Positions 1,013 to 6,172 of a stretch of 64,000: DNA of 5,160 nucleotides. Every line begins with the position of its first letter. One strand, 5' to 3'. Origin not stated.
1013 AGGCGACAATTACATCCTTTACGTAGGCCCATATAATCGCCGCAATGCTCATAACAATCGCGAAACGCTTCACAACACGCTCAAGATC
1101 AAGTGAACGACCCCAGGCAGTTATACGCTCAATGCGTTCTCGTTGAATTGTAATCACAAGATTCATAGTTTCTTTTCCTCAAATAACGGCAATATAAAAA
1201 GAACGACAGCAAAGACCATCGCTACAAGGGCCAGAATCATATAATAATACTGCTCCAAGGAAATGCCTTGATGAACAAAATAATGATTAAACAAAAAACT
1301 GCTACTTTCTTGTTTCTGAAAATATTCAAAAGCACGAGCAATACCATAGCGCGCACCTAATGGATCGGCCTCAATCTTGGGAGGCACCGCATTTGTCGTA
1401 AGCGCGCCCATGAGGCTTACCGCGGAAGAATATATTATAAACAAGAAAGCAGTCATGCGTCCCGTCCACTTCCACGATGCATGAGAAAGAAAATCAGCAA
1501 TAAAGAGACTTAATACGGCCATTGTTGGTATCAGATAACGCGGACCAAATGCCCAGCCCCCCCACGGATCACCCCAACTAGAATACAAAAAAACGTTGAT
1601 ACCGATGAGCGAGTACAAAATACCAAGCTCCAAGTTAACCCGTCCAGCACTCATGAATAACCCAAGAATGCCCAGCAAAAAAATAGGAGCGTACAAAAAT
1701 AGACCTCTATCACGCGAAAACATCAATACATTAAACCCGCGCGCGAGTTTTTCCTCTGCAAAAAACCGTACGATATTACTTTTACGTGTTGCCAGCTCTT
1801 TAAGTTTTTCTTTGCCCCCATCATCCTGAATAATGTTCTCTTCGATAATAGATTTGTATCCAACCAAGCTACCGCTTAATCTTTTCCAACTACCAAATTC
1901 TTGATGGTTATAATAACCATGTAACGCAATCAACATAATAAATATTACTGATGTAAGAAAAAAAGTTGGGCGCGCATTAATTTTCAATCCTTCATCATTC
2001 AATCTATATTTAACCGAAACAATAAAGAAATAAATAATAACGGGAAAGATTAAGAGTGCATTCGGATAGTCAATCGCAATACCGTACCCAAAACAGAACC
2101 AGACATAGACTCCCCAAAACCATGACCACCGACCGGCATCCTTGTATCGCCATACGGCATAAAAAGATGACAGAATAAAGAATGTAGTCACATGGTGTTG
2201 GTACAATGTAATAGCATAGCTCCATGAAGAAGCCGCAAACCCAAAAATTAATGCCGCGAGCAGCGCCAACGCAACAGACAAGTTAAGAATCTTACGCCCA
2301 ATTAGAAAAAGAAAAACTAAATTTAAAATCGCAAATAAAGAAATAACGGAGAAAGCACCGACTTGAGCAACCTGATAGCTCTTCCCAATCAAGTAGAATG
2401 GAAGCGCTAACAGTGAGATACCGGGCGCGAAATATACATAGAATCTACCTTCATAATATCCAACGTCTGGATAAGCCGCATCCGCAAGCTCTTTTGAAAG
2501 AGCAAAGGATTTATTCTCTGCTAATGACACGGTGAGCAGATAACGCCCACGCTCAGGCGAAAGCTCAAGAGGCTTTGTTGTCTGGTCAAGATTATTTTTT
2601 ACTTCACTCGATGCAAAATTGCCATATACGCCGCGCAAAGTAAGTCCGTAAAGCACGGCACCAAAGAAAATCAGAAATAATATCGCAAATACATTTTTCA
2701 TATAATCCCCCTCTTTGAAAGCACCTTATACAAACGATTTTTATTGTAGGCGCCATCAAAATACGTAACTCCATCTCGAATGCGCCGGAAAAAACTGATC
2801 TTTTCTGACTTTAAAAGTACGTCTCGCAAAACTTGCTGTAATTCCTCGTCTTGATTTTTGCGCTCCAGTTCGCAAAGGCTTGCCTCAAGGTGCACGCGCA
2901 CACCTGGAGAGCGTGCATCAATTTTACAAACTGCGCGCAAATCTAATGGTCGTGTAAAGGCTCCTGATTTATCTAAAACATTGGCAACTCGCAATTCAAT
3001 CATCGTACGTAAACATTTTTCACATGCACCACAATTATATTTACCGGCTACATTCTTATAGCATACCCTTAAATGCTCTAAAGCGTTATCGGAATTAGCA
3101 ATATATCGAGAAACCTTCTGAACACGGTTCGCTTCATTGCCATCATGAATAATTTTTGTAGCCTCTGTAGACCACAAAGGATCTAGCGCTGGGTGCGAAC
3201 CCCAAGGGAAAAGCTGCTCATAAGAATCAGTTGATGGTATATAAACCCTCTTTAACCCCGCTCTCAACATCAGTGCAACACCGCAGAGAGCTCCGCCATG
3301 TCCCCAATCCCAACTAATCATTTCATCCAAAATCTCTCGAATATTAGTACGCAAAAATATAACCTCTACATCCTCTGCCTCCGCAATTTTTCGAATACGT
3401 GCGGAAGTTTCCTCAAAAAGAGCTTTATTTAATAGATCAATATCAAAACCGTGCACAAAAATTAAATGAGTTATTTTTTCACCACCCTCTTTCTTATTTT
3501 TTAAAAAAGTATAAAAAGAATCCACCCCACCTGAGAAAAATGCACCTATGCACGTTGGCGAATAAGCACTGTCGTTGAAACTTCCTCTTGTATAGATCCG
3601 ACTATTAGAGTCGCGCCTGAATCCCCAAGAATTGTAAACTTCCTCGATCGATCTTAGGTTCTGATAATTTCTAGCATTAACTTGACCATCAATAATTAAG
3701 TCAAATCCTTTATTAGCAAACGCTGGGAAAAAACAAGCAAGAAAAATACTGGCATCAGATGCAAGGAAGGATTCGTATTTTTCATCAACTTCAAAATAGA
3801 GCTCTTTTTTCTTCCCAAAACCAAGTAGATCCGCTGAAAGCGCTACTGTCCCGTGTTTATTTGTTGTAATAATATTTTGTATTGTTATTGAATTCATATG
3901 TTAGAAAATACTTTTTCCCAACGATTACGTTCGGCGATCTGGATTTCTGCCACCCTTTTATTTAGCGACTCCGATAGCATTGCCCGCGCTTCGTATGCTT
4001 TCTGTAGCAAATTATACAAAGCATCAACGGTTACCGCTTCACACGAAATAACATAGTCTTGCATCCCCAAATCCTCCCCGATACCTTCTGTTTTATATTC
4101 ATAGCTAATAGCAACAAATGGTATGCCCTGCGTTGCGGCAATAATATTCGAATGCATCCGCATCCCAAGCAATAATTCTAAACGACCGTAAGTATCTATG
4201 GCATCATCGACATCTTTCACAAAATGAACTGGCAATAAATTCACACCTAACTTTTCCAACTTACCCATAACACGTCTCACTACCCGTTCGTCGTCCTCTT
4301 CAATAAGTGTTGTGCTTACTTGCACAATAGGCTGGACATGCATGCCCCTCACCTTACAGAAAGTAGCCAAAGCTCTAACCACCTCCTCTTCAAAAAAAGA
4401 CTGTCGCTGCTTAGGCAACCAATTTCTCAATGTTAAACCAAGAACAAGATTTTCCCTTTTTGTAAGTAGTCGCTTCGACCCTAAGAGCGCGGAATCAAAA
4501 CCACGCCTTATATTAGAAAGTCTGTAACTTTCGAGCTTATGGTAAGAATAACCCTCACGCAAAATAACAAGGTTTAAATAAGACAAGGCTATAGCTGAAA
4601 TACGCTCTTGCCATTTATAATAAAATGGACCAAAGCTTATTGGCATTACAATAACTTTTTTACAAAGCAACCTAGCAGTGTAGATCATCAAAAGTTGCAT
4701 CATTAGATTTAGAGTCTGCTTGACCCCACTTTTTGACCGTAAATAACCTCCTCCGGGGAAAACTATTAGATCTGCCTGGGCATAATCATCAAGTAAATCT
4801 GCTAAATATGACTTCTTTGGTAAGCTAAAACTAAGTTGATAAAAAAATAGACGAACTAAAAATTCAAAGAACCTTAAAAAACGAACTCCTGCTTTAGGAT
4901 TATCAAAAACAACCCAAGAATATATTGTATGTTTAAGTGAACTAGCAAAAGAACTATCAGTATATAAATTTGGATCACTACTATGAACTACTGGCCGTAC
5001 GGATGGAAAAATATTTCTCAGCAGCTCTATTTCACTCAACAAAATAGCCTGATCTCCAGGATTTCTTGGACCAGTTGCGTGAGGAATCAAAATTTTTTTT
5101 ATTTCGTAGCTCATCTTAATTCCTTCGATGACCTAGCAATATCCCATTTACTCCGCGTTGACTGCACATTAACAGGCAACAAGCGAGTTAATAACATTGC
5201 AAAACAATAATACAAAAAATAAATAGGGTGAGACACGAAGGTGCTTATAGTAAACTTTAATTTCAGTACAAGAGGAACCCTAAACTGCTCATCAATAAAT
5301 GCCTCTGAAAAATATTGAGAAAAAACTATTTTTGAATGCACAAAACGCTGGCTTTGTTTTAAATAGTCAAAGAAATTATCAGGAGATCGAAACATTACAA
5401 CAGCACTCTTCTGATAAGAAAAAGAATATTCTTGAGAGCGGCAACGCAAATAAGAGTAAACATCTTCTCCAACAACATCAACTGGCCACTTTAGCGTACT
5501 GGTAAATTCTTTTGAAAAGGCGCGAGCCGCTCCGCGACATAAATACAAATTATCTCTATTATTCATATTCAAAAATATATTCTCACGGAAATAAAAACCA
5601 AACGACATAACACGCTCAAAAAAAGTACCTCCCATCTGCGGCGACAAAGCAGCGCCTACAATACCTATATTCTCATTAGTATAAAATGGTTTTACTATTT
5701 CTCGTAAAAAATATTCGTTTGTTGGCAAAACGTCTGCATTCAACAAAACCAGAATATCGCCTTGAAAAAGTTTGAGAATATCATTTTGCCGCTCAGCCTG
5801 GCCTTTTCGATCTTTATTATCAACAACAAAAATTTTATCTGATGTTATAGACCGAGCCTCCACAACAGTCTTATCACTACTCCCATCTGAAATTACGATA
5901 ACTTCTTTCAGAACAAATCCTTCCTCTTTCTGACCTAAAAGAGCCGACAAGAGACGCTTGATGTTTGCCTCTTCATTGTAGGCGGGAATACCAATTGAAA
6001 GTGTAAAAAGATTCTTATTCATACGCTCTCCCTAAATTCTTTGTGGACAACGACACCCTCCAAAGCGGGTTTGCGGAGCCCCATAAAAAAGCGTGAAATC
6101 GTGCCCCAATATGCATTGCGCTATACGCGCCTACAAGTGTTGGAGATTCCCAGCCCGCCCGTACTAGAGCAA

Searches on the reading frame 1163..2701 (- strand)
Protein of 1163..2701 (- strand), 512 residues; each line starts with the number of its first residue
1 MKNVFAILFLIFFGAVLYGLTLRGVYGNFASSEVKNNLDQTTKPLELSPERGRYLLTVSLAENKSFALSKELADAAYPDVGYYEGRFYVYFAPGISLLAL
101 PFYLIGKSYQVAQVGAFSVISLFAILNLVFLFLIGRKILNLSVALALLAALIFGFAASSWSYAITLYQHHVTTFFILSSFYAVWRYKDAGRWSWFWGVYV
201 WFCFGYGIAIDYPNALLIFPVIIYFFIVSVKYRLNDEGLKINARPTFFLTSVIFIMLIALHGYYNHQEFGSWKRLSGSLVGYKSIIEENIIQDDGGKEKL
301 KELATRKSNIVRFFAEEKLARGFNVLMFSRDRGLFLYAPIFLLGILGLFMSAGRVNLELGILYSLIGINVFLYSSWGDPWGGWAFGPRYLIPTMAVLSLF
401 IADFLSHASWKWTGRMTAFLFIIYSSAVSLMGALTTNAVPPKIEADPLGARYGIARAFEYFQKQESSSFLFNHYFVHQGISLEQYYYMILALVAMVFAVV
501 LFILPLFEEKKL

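Call 4: search_protein_families(library=pfam, proteins=[window:1163-2701:-], max_evalue=0.01)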
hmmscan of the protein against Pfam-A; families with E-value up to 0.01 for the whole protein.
window:1163-2701:- (512 aa): 0 families

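Call 5: search_protein_families(library=pfam, proteins=[window:1163-2701:-], max_evalue=10)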
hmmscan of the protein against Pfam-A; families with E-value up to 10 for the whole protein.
window:1163-2701:- (512 aa): 1 family
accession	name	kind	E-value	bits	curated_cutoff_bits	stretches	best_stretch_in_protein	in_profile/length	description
PF11028.14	TMEM260-like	-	4.7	7.4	24.2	1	116-232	53-175/179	Protein O-mannosyl-transferase TMEM260-like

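Call 6: search_protein_families(library=ncbifam, proteins=[window:1163-2701:-], max_evalue=0.01)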
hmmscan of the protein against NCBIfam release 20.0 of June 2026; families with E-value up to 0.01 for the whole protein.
window:1163-2701:- (512 aa): 1 family
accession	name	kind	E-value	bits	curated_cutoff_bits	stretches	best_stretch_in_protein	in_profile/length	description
NF047440.1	LA3751_2_3_fam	subfamily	5e-11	42.1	200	1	312-435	257-388/460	LA_3751/LA_3752 family putative glycosyltransferase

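Call 49: search_solved_structures(query=window:1163-2701:-, max_evalue=1)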
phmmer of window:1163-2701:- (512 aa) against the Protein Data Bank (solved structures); distinct sequences matched with E-value up to 1: 0.

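Call 76: search_solved_structures(query=A4, max_evalue=10)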
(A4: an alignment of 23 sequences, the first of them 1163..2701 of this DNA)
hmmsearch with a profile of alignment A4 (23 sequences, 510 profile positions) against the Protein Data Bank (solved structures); distinct sequences matched with E-value up to 10: 0.

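Call 77: search_protein_families(library=pfam, alignment_id=A4, max_evalue=0.1)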
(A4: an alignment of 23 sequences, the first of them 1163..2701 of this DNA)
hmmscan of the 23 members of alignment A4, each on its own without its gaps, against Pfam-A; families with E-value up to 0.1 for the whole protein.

A. member 1, window:1163-2701:- (512 aa): 0 families

B. families by the number of members that match (of 23 scanned): 5 families
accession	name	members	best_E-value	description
PF13231.12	PMT_2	3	1.6e-06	Dolichyl-phosphate-mannose-protein mannosyltransferase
PF24677.1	DUF7657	2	6.4e-06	Domain of unknown function (DUF7657)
PF03901.23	Glyco_transf_22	1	0.0096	Alg9-like mannosyltransferase family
PF13239.11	2TM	1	0.029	2TM domain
PF18949.5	DUF5693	1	0.043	Family of unknown function (DUF5693)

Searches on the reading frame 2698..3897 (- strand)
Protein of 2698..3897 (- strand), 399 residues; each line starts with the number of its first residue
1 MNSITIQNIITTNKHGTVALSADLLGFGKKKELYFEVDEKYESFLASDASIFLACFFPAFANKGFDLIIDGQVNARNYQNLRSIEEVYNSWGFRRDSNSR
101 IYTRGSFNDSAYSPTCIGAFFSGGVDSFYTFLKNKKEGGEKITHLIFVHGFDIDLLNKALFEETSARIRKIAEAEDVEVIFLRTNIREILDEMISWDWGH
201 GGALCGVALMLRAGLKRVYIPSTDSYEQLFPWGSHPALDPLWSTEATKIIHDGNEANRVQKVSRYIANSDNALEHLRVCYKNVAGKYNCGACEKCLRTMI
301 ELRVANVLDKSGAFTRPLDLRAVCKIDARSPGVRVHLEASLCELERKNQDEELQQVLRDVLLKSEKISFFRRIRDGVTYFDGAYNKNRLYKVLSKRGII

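Call 4: search_protein_families(library=pfam, proteins=[window:2698-3897:-], max_evalue=0.01)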
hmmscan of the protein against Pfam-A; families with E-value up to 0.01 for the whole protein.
window:2698-3897:- (399 aa): 0 families

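Call 5: search_protein_families(library=pfam, proteins=[window:2698-3897:-], max_evalue=10)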
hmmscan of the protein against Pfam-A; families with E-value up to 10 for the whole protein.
window:2698-3897:- (399 aa): 3 families
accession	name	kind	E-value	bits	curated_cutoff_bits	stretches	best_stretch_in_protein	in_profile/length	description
PF06508.19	QueC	-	0.015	15.2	22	1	271-297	175-201/210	Queuosine biosynthesis protein QueC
PF19932.4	DUF6395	-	0.088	13.2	25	1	263-303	25-65/174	Family of unknown function (DUF6395)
PF07404.17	TEBP_beta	-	0.12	12.5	26.6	1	28-58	12-42/140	Telomere-binding protein beta subunit (TEBP beta)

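Call 6: search_protein_families(library=ncbifam, proteins=[window:2698-3897:-], max_evalue=0.01)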
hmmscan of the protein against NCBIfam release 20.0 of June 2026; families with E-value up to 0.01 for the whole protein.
window:2698-3897:- (399 aa): 0 families

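Call 50: search_solved_structures(query=window:2698-3897:-, max_evalue=1)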
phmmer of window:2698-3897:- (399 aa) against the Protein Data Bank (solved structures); distinct sequences matched with E-value up to 1: 1.
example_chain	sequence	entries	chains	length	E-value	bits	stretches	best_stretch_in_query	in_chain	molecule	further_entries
2nyg_A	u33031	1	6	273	0.48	12.8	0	57-115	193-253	YokD protein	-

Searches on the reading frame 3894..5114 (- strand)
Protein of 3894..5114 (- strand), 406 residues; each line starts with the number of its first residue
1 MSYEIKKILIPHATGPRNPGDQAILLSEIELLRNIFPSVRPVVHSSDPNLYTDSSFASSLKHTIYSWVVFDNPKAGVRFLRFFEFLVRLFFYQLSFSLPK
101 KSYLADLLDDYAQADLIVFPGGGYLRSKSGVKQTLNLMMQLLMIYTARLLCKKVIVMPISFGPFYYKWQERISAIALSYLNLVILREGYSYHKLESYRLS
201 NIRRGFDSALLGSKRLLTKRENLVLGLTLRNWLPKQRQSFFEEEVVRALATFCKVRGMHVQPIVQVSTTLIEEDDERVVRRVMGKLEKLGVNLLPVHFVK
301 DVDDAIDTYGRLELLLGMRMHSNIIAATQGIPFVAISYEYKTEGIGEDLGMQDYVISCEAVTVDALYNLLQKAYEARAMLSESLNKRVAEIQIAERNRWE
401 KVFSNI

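Call 4: search_protein_families(library=pfam, proteins=[window:3894-5114:-], max_evalue=0.01)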
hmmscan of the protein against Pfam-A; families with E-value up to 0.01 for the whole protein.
window:3894-5114:- (406 aa): 1 family
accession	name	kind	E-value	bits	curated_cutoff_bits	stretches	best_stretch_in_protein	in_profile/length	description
PF04230.19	PS_pyruv_trans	-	8.7e-32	111.6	25.3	1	18-339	1-279/280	Polysaccharide pyruvyl transferase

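Call 6: search_protein_families(library=ncbifam, proteins=[window:3894-5114:-], max_evalue=0.01)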
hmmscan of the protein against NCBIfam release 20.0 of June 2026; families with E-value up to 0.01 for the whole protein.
window:3894-5114:- (406 aa): 4 families
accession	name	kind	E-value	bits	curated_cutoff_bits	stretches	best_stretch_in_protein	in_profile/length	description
TIGR03609.1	S_layer_CsaB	equivalog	4.1e-25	88.7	213.1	1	104-352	56-292/301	polysaccharide pyruvyl transferase CsaB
NF007452.0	PRK10017.1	equivalog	9.9e-14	51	399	2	310-390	326-406/426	colanic acid biosynthesis pyruvyl transferase WcaK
TIGR04006.1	wcaK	equivalog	3e-10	39.4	727.1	1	310-398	326-410/426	colanic acid biosynthesis pyruvyl transferase WcaK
NF041170.1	Oxoac_fdxalpha_Archa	equivalog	0.0051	15.2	800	1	254-382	103-226/636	2-oxoacid:ferredoxin oxidoreductase subunit alpha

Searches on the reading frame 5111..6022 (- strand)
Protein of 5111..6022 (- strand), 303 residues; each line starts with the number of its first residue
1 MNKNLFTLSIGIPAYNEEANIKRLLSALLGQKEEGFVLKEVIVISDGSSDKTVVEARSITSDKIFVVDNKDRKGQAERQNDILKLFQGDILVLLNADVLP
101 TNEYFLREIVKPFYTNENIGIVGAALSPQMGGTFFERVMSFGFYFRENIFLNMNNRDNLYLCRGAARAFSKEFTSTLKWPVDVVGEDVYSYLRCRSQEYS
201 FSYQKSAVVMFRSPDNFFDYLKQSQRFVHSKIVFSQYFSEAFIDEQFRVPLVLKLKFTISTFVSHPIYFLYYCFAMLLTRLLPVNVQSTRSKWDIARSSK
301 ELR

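Call 4: search_protein_families(library=pfam, proteins=[window:5111-6022:-], max_evalue=0.01)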
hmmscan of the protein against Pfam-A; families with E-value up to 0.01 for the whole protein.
window:5111-6022:- (303 aa): 5 families
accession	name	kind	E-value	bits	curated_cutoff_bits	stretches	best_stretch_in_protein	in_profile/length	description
PF00535.33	Glycos_transf_2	-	3.8e-23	82.7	23.3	1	9-168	1-162/168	Glycosyl transferase family 2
PF13641.12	Glyco_tranf_2_3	-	8.2e-17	62.4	27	1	9-227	4-227/230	Glycosyltransferase like family 2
PF13632.12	Glyco_trans_2_3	-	8.8e-08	32.6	27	1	91-278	2-185/198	Glycosyl transferase family group 2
PF10111.15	Glyco_tranf_2_2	-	0.0034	17.4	27.3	0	38-105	29-99/276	Glycosyltransferase like family 2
PF13712.12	Glyco_tranf_2_5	-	0.0056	16.9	27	1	67-125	35-91/210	Glycosyltransferase like family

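Call 6: search_protein_families(library=ncbifam, proteins=[window:5111-6022:-], max_evalue=0.01)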
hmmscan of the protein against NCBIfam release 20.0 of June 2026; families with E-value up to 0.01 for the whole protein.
window:5111-6022:- (303 aa): 17 families
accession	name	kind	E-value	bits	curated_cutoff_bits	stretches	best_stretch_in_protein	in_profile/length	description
TIGR03937.1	PgaC_IcaA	equivalog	8.9e-16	57.8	422.3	1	7-283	46-321/407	poly-beta-1,6-N-acetyl-D-glucosamine synthase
NF010496.0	PRK13915.1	equivalog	8.1e-13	48.1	262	1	3-125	28-154/307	glucosyl-3-phosphoglycerate synthase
NF041875.1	EPS_EpsD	equivalog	1.5e-11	44.3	370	1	8-127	1-118/325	exopolysaccharide biosynthesis glycosyltransferase EpsD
TIGR04283.1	glyco_like_mftF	equivalog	1.7e-11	44.1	182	1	8-119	1-104/221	TIGR04283 family arsenosugar biosynthesis glycosyltransferase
TIGR03965.1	mycofact_glyco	equivalog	3.2e-11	42.8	280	1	8-128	76-194/467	mycofactocin biosynthesis glycosyltransferase MftF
NF038302.1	EPS_HpsE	equivalog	3.6e-06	26.2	300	1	7-129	2-127/307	hormogonium polysaccharide biosynthesis glycosyltransferase HpsE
TIGR04182.1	glyco_TIGR04182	equivalog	1e-05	25.1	325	1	10-173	4-155/293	S-layer glycoprotein N-glycosyltransferase AglJ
NF007482.0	PRK10073.1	equivalog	3.1e-05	23.1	423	1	3-97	3-95/334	glycosyltransferase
NF047588.1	GlcsyltransPgfSStrep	equivalog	3.5e-05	23.2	500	1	7-167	2-161/308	glycosyltransferase PgfS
NF007986.1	PRK10714.1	equivalog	6e-05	22.2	529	1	5-109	5-112/316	undecaprenyl-phosphate 4-deoxy-4-formamido-L-arabinose transferase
NF050819.1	PolSacchBiosHfsG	equivalog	0.00019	20.7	500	1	7-111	13-115/302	polysaccharide biosynthesis protein HfsG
NF047683.1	TeichurnBiosyTuaG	equivalog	0.00023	20.9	400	1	3-99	3-98/252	teichuronic acid biosynthesis protein TuaG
TIGR03469.1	HpnB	hypoth_equivalog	0.0013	17.9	379.25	1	10-63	48-104/386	hopene-associated glycosyltransferase HpnB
NF041865.1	EpsU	equivalog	0.0027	16.8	700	1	8-75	41-106/394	exopolysaccharide biosynthesis GT2 family glycosyltransferase EpsU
NF041394.1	GtaseAglG_Halo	equivalog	0.0038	16.5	440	1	39-124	33-118/304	glucosyl-dolichyl phosphate glucuronosyltransferase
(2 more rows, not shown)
